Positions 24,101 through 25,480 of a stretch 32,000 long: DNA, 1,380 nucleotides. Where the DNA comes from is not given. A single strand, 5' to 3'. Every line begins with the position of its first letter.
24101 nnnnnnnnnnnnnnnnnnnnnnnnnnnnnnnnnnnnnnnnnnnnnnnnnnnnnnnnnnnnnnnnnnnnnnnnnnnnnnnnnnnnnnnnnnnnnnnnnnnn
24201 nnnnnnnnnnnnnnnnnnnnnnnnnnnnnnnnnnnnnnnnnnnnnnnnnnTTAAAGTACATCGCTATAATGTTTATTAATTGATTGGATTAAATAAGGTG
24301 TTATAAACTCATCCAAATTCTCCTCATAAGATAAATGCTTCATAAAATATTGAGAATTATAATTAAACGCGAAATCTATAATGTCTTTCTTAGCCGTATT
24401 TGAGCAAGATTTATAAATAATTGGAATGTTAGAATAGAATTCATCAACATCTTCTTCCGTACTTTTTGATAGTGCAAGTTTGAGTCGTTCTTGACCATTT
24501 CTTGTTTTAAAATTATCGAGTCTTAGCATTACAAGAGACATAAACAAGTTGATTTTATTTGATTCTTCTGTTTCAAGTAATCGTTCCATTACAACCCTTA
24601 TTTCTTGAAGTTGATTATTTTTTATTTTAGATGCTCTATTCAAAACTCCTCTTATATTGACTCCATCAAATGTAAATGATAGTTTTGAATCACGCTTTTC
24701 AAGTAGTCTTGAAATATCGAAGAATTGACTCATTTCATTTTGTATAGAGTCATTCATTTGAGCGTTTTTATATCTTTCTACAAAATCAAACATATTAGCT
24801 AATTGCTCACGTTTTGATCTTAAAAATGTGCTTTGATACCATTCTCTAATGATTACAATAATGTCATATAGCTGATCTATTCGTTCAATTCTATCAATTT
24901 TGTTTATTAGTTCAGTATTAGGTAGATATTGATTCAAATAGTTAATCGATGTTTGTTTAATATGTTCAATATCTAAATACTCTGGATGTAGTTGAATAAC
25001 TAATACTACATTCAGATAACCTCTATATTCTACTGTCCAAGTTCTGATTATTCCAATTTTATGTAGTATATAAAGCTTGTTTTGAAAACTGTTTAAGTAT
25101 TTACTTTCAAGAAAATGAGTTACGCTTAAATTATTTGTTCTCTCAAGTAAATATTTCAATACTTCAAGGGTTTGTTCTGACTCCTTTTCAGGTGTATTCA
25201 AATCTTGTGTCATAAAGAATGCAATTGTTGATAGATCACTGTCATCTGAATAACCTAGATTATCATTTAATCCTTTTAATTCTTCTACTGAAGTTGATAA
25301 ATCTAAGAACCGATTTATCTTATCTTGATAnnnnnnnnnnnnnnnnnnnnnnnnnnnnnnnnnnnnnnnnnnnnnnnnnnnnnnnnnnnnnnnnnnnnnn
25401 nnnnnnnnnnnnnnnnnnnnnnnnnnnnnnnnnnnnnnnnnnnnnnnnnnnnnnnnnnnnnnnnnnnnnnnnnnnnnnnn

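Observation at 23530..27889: Candidate undescribed pair: DUF4145-like/RecQ-core helicase coupled to a tail-anchored coiled-coil membrane protein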

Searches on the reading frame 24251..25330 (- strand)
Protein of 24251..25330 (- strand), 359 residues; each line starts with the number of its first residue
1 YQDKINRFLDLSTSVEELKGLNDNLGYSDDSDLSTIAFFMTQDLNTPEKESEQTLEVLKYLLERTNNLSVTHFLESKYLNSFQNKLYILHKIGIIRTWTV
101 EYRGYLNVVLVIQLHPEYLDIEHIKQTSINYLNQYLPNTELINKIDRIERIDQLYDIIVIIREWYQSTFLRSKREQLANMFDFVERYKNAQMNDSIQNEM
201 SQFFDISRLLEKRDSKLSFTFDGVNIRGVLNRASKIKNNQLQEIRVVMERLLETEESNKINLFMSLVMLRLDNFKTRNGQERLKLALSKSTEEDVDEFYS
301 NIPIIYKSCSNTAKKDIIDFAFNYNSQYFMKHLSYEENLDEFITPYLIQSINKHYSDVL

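Call 18: search_protein_families(library=pfam, proteins=[window:24251-25330:-], max_evalue=10)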
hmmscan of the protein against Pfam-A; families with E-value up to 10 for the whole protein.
window:24251-25330:- (359 aa): 1 family
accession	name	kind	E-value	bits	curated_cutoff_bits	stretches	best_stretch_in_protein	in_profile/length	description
PF08771.16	FRB_dom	-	0.63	10.8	24.7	0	167-209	54-96/99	FKBP12-rapamycin binding domain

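Call 39: search_protein_representatives(alignment_id=A2)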
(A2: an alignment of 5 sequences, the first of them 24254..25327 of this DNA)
Query: 5 sequences, 359 profile positions. Proteins with E-value up to 0.001 (for the whole library): 161; up to 1e-10: 124; up to 1e-30: 45. The best 150 are listed.
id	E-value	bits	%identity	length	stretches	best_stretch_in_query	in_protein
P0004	9.1e-167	571.2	-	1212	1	3-359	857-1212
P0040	3.7e-105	368.5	-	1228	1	3-358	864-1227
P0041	4.7e-101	355.0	-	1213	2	4-359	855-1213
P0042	5.9e-88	311.9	-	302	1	65-358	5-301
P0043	2.2e-79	283.7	-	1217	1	4-359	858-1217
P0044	2.9e-71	257.0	-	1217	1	3-358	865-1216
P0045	1.2e-67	245.1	-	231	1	129-359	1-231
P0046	2.5e-67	244.0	-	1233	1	2-358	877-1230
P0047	2.8e-67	243.9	-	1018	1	5-355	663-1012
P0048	1.9e-65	237.8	-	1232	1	2-357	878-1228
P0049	3.7e-65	236.9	-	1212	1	4-359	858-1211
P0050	3.5e-60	220.5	-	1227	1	3-357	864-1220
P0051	3.8e-60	220.4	-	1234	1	4-357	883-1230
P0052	2.4e-58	214.5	-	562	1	2-355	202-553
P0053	3.1e-58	214.1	-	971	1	2-358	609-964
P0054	8.7e-58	212.7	-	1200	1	8-359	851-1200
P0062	1.2e-43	166.2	-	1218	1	21-358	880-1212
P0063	1.9e-43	165.5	-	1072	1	2-358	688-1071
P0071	1.3e-38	149.6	-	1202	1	3-356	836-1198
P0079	8.4e-35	137.0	-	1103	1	5-355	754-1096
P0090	6.4e-29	117.7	-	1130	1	6-354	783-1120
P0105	1.5e-25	106.6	-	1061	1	5-355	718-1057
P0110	2.4e-23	99.4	-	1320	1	26-356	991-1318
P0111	3.9e-23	98.7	-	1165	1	19-354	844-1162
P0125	1.3e-18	83.8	-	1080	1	4-353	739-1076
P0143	1.2e-15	74.0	-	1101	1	5-356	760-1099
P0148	1.8e-14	70.1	-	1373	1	49-355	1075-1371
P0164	6.5e-10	55.2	-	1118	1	4-322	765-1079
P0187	4.6e-05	39.2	-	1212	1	5-209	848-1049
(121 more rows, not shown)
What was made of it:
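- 24251..25324 (-): Helicase aa 856-1212 plus stop codon: family-defining C-terminal domain, with no Zn, RQC or HRDC module and no structural relative found. A profile of this region finds 161 clusters, always at the C-terminus (call 39).
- The C-terminal domain profile finds 161 clusters, 45 of them at E<1e-30, and the match is nearly always at the C-terminus of a 960-1260-aa protein (call 39).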

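Call 43: find_related_loci(query=A2, collection=genome_contigs, flank=6000)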
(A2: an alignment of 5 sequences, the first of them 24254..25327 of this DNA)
Query A2 (358 aa) in genome_contigs; peptide patterns used: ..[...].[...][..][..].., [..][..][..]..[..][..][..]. (x = any residue, [..] = any of these).
40 stretches matched a pattern; 1 encode a relative of the query (tblastn E <= 1e-3); 1 distinct loci.
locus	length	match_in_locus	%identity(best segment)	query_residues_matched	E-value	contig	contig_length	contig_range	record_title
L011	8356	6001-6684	24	78-313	3e-10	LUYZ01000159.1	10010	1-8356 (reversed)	MAG: Bacteroidales bacterium Bact_08 Bact_08_contig_279207, whole genome shotgun sequence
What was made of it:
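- Distribution is sporadic, and the family is absent from most GTDB species representatives (1 hit, call 43).
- Tried and rejected: The genome_contigs scan found only one locus (call 43).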

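Call 47: search_protein_families(library=pfam, proteins=[P0110, P0148, P0071, P0079, P0090, P0105, P0125, P0143], max_evalue=0.01)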
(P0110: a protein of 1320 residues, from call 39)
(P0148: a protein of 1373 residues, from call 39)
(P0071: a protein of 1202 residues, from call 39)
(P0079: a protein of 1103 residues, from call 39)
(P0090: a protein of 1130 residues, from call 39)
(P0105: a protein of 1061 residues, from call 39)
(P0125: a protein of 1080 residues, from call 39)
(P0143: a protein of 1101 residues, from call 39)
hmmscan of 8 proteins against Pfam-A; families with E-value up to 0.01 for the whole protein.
P0110 (1320 aa): 4 families
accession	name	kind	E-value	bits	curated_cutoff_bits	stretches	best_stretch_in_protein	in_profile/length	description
PF00270.35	DEAD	-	2.5e-14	53.8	26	1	642-818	3-166/167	DEAD/DEAH box helicase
PF00271.37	Helicase_C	-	9.8e-12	45.5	23.5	1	862-955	6-109/110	Helicase conserved C-terminal domain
PF04851.21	ResIII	-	1.9e-05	25.1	22.5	1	640-811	5-162/164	Type III restriction enzyme, res subunit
PF18766.7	SWI2_SNF2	-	0.00037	20.7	26.7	1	656-811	20-155/221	SWI2/SNF2 ATPase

P0148 (1373 aa): 0 families

P0071 (1202 aa): 2 families
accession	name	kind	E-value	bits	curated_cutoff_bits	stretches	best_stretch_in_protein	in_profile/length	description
PF00270.35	DEAD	-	5.1e-20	72.3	26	1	483-649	3-165/167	DEAD/DEAH box helicase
PF00271.37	Helicase_C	-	4.1e-13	50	23.5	1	709-816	11-110/110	Helicase conserved C-terminal domain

P0079 (1103 aa): 3 families
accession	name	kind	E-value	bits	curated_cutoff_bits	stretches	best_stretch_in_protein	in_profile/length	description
PF00270.35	DEAD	-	1.6e-16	61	26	1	428-591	2-166/167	DEAD/DEAH box helicase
PF00271.37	Helicase_C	-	1.8e-11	44.7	23.5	1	631-734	6-110/110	Helicase conserved C-terminal domain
PF04851.21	ResIII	-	4e-07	30.5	22.5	1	427-584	5-162/164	Type III restriction enzyme, res subunit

P0090 (1130 aa): 2 families
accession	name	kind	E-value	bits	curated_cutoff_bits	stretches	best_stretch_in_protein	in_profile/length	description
PF00270.35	DEAD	-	5.5e-13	49.4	26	1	453-616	2-166/167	DEAD/DEAH box helicase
PF00271.37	Helicase_C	-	1.7e-11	44.8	23.5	1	667-762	11-110/110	Helicase conserved C-terminal domain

P0105 (1061 aa): 4 families
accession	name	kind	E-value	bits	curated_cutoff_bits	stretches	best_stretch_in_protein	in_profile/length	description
PF00270.35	DEAD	-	3.7e-15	56.5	26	1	402-558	4-164/167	DEAD/DEAH box helicase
PF00271.37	Helicase_C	-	5e-13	49.7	23.5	1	601-699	6-110/110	Helicase conserved C-terminal domain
PF18731.6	HEPN_Swt1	-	6e-10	39.9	27.5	1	11-132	2-115/115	Swt1-like HEPN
PF04851.21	ResIII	-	9.9e-08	32.5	22.5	1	411-554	21-162/164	Type III restriction enzyme, res subunit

P0125 (1080 aa): 4 families
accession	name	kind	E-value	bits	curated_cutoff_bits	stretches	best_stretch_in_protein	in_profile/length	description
PF00270.35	DEAD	-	5e-20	72.3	26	1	416-578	3-166/167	DEAD/DEAH box helicase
PF04851.21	ResIII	-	2.8e-10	40.8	22.5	1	412-571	3-162/164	Type III restriction enzyme, res subunit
PF00271.37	Helicase_C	-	5.3e-09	36.8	23.5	1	621-717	6-109/110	Helicase conserved C-terminal domain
PF13643.11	DUF4145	-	7e-05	23.3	23.1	1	25-102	5-74/88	Domain of unknown function (DUF4145)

P0143 (1101 aa): 3 families
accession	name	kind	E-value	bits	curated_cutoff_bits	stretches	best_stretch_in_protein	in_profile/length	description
PF00270.35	DEAD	-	8.5e-15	55.3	26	1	438-595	2-161/167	DEAD/DEAH box helicase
PF04851.21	ResIII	-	1.2e-08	35.5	22.5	1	443-594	11-162/164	Type III restriction enzyme, res subunit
PF00271.37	Helicase_C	-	3.7e-08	34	23.5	1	640-738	5-108/110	Helicase conserved C-terminal domain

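Call 50: find_encoding_contigs(protein=P0105, flank=6000, max_places=3)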
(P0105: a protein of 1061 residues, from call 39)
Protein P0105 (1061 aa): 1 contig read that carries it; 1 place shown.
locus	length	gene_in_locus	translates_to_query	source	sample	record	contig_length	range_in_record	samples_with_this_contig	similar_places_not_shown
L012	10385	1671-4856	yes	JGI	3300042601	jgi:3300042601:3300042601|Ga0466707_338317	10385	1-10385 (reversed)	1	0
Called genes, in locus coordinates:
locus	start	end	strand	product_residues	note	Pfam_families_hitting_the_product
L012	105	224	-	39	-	-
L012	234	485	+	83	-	-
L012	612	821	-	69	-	PF13560:HTH_31 (weak), PF12844:HTH_19, PF01381:HTH_3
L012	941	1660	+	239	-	-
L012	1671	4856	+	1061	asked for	PF18731:HEPN_Swt1, PF04851:ResIII, PF00270:DEAD, PF00271:Helicase_C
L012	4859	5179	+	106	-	-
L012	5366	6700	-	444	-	PF00654:Voltage_CLC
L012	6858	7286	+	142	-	PF01243:PNPOx_N, PF16242:Pyrid_ox_like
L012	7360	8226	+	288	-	-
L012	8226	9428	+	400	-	PF03738:GSP_synth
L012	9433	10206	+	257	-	-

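Call 51: find_encoding_contigs(protein=P0125, flank=6000, max_places=3)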
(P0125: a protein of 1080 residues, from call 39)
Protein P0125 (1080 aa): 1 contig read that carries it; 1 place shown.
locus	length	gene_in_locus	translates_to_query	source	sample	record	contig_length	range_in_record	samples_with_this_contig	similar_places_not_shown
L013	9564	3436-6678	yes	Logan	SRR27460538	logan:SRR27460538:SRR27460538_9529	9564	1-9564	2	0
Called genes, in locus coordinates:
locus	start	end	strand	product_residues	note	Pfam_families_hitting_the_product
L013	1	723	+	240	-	?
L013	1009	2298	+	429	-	PF00117:GATase (weak), PF02540:NAD_synthase (weak), PF00958:GMP_synt_C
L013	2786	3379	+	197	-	-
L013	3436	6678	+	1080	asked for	PF00270:DEAD, PF04851:ResIII, PF00271:Helicase_C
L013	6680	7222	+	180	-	-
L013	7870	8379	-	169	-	PF04832:SOUL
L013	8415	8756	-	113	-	PF01329:Pterin_4a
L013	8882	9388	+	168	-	PF13673:Acetyltransf_10 (weak), PF00583:Acetyltransf_1, PF13508:Acetyltransf_7, PF08445:FR47 (weak)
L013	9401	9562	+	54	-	?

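Call 52: find_encoding_contigs(protein=P0046, flank=6000, max_places=3)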
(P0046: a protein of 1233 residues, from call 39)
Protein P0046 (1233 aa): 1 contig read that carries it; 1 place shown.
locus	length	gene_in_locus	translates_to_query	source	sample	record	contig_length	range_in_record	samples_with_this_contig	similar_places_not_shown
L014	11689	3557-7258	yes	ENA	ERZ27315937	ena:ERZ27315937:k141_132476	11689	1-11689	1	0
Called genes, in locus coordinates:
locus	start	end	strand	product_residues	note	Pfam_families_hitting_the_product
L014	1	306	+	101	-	?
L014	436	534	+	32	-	-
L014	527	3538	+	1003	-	PF13086:AAA_11, PF13245:AAA_19 (weak), PF13604:AAA_30 (faint), PF01443:Viral_helicase1 (faint), PF13087:AAA_12, PF10881:DUF2726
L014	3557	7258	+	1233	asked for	PF00270:DEAD, PF00271:Helicase_C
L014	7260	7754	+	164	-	-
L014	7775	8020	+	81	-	-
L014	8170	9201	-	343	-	PF13020:NOV_C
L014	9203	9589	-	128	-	PF00293:NUDIX, PF22327:Nudt16-like (weak), PF14815:NUDIX_4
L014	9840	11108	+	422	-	PF00313:CSD (weak)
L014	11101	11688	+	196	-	?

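Call 70: find_related_loci(query=A7, collection=metagenome_contigs, flank=6000)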
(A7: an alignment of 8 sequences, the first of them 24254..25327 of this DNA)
Query A7 (358 aa) in metagenome_contigs; peptide patterns used: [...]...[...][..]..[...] (x = any residue, [..] = any of these).
35 stretches matched a pattern; 8 encode a relative of the query (tblastn E <= 1e-3); 8 distinct loci.
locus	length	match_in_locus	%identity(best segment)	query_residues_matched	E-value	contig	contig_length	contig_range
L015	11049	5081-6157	43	4-358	3e-94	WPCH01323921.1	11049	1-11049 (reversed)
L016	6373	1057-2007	37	1-318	6e-63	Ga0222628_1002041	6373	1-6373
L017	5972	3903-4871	32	4-330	9e-53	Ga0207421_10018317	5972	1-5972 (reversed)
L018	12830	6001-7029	35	4-352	1e-49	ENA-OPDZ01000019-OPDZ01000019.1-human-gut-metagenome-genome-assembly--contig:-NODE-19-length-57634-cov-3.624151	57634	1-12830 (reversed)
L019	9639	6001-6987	36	4-340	3e-49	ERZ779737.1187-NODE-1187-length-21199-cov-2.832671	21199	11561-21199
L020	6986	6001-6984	35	4-339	2e-48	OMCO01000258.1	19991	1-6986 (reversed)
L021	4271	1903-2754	31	1-288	6e-39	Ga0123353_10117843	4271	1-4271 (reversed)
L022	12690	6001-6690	35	85-310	3e-34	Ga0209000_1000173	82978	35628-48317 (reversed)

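Call 76: predict_structure(alignment_id=A6)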
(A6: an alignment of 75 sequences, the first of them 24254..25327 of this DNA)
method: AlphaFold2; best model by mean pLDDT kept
length: 358 residues; sequences in the alignment: 75
mean_pLDDT: 91.1   pTM: 0.82
mean pLDDT of the five models: 91.1, 90.8, 90.4, 90.1, 89.9
residues with pLDDT >= 90: 239; 70-90: 103; 50-70: 16; < 50: 0
segments of 3 or more residues with pLDDT < 50: none
pLDDT, mean of each block of 10 residues (from residue 1): 87 89 72 85 92 98 97 96 97 98 96 98 97 88 97 98 90 90 88 88 77 70 94 96 91 90 98 95 95 96 95 96 93 75 90 88
secondary structure, 60 per line:
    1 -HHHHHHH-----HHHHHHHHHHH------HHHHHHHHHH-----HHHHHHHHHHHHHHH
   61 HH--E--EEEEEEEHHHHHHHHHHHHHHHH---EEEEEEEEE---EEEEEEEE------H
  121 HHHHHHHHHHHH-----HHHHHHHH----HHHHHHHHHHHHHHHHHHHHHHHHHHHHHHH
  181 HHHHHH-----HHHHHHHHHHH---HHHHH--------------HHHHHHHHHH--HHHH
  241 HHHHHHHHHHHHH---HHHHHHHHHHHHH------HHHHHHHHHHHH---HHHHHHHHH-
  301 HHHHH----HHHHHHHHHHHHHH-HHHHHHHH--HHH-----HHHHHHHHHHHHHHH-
elements in order: H2-8 H14-24 H31-40 H46-62 E68-74 H75-90 E94-102 E106-113 H120-132 H138-145 H150-186 H192-202 H206-210 H225-234 H237-253 H257-269 H276-287 H291-299 H301-305 H310-323 H325-332 H343-357
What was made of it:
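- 24251..25324 (-): AF2 model pLDDT 91 (call 76).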

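Call 79: fold_search(model_id=the predicted structure, library=pdb)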
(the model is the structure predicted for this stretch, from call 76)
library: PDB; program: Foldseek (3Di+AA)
matches with E <= 10: 392; with E <= 0.001: 0
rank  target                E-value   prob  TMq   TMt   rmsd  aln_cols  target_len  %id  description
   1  5gar_N                4.6e-01  0.08  0.11  0.08  24.8       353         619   14  Thermus thermophilus V/A-ATPase, conformation 1 (released 2016-03-09)
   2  8brp_A                5.2e-01  0.28  0.11  0.12  15.8       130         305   16  Peptide Arginase OspR from the cyanobacterium Kamptonema sp. (released 2023-03-01)
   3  7dl8_C                5.9e-01  0.92  0.18  0.50   6.7        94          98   11  Crystal structure of ALBA1 from Trypanosoma brucei (released 2021-06-23)
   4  7dl8_D                5.9e-01  0.85  0.17  0.46   9.5       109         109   11  Crystal structure of ALBA1 from Trypanosoma brucei (released 2021-06-23)
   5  5wcj                  8.5e-01  0.69  0.11  0.18  12.8        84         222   20  Crystal Structure of Human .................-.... protein 13 in complex with SAH (released 2017-07-19)
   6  2wvd_C                9.2e-01  0.54  0.12  0.26   9.7        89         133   17  Structural and mechanistic insights into Helicobacter pylori NikR function (released 2010-01-19)
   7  8hmf_A                9.2e-01  0.11  0.16  0.12  22.2       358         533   10  head module state 2 of Tetrahymena IFT-A (released 2023-06-14)
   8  1sc6_D                9.7e-01  0.66  0.11  0.10   8.9        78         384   13  Crystal Structure of W139G D-3-Phosphoglycerate dehydrogenase complexed with NAD+ (released 2005-02-22)
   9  7dl8_B                1.0e+00  0.87  0.17  0.45   7.0        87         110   11  Crystal structure of ALBA1 from Trypanosoma brucei (released 2021-06-23)
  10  2wvd_D                1.1e+00  0.41  0.12  0.28  13.5       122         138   16  Structural and mechanistic insights into Helicobacter pylori NikR function (released 2010-01-19)
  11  6wm2_O                1.1e+00  0.14  0.12  0.12  25.1       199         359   12  Human V-ATPase in state 1 with SidK and ADP (released 2020-11-11)
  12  6mrj_D                1.2e+00  0.72  0.14  0.31   9.4        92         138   14  Crystal structure of H.pylori NikR in complex with DNA (released 2019-11-20)
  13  3od2_A                1.3e+00  0.44  0.13  0.32  13.2       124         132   13  E. coli NikR soaked with excess nickel ions (released 2010-09-08)
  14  2cad_A                1.3e+00  0.30  0.11  0.25  11.1        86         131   20  NikR from Helicobacter pylori in closed trans-conformation and nickel bound to 2F, 2X and 2I sites. (released 2006-07-17)
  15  6mrj_B                1.3e+00  0.20  0.12  0.24  14.3       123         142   18  Crystal structure of H.pylori NikR in complex with DNA (released 2019-11-20)
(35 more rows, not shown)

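Call 97: search_protein_families(library=pfam, proteins=[L022:2-2062:+, L022:2420-3115:+, L022:7915-8751:+, L022:8741-10996:+, L022:10989-12689:+, L018:2-1369:+, L018:1661-2761:+, L018:7884-9050:-, L018:9447-11444:-, L018:11555-12619:-], max_evalue=0.001)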
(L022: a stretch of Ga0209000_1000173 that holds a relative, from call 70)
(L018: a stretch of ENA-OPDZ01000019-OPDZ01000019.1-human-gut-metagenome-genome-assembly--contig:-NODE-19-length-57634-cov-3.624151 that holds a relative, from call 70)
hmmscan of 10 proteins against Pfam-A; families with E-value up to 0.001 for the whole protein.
L022:2-2062:+ (686 aa): 11 families
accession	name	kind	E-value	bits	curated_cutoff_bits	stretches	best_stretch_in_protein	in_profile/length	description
PF00580.27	UvrD-helicase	-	2.2e-32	113.3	23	2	124-214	4-94/271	UvrD/REP helicase N-terminal domain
PF13245.12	AAA_19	-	2.9e-22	79.7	25.1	1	125-287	1-134/134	AAA domain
PF13361.12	UvrD_C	-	1.5e-17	64.5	25.6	2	448-544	238-349/350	UvrD-like helicase C-terminal domain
PF01443.25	Viral_helicase1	-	2.5e-11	44.3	21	1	471-540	160-226/228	Viral superfamily 1 RNA helicase core domain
PF13538.12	UvrD_C_2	-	2.2e-09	37.4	27.4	1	493-540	1-51/52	UvrD-like helicase C-terminal domain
PF13401.12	AAA_22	-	9.4e-07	29.6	27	1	133-277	4-122/130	AAA domain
PF09848.15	SLFN-g3_helicase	-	7e-06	26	24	1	137-361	4-206/354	Schlafen group 3, DNA/RNA helicase domain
PF13087.12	AAA_12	-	8e-06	26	27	1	487-543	138-193/195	AAA domain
PF13604.12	AAA_30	-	2.7e-05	24.4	27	1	121-282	2-128/191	AAA domain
PF00270.35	DEAD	-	0.00011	22.4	26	1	124-267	3-144/167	DEAD/DEAH box helicase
PF02562.22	PhoH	-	0.00014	21.9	27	1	122-281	6-157/205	PhoH-like protein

L022:2420-3115:+ (231 aa): 1 family
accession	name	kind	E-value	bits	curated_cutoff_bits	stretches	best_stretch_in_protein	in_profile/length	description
PF22397.2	NADAR-DarT1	-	3.7e-56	190.4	27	1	12-221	1-211/212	DarT1-associated NADAR antitoxin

L022:7915-8751:+ (278 aa): 1 family
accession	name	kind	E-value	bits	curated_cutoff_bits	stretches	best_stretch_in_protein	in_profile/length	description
PF03118.21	RNA_pol_A_CTD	-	2e-06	27.9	23.8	1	199-244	21-66/67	Bacterial RNA polymerase, alpha chain C terminal domain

L022:8741-10996:+ (751 aa): 2 families
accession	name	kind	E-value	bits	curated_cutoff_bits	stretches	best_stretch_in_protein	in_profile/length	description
PF03118.21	RNA_pol_A_CTD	-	3.5e-07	30.3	23.8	1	18-64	19-65/67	Bacterial RNA polymerase, alpha chain C terminal domain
PF04545.22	Sigma70_r4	-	0.00011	22.1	24.1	0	188-218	18-48/50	Sigma-70, region 4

L022:10989-12689:+ (567 aa): 0 families

L018:2-1369:+ (455 aa): 2 families
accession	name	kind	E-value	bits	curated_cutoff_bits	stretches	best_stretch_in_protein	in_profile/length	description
PF03796.21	DnaB_C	-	4.4e-13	49.6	27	1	80-339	2-237/255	DnaB-like helicase C terminal domain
PF06745.19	ATPase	-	2e-06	27.8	26.6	1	81-145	2-68/231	KaiC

L018:1661-2761:+ (366 aa): 2 families
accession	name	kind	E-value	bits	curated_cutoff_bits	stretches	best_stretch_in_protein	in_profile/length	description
PF00589.27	Phage_integrase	-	4.1e-26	92.2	27.1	1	180-349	13-169/172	Phage integrase family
PF14659.12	Phage_int_SAM_3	-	4.2e-06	27.3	22.6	1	61-115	1-57/58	Phage integrase, N-terminal SAM-like domain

L018:7884-9050:- (388 aa): 0 families

L018:9447-11444:- (665 aa): 7 families
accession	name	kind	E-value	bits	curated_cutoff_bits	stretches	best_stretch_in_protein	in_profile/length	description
PF00270.35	DEAD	-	9.2e-26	91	26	1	252-412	1-163/167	DEAD/DEAH box helicase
PF00271.37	Helicase_C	-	4.4e-23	82.1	23.5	1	453-565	10-109/110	Helicase conserved C-terminal domain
PF04851.21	ResIII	-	4e-14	53.3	22.5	1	250-408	3-162/164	Type III restriction enzyme, res subunit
PF19833.4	RecG_dom3_C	-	1.5e-08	35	26.8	1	589-658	2-73/87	ATP-dependent DNA helicase RecG, domain 3, C-terminal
PF17191.10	RecG_wedge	-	4.6e-08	33.3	23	1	4-155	2-155/162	RecG wedge domain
PF07517.20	SecA_DEAD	-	4.3e-05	23.3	24.6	1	279-346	98-165/290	SecA DEAD-like domain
PF22590.2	Cas3-like_C_2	-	0.00049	20.8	27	0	477-565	12-104/106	CRISPR-associated nuclease/helicase Cas3, C-terminal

L018:11555-12619:- (354 aa): 0 families
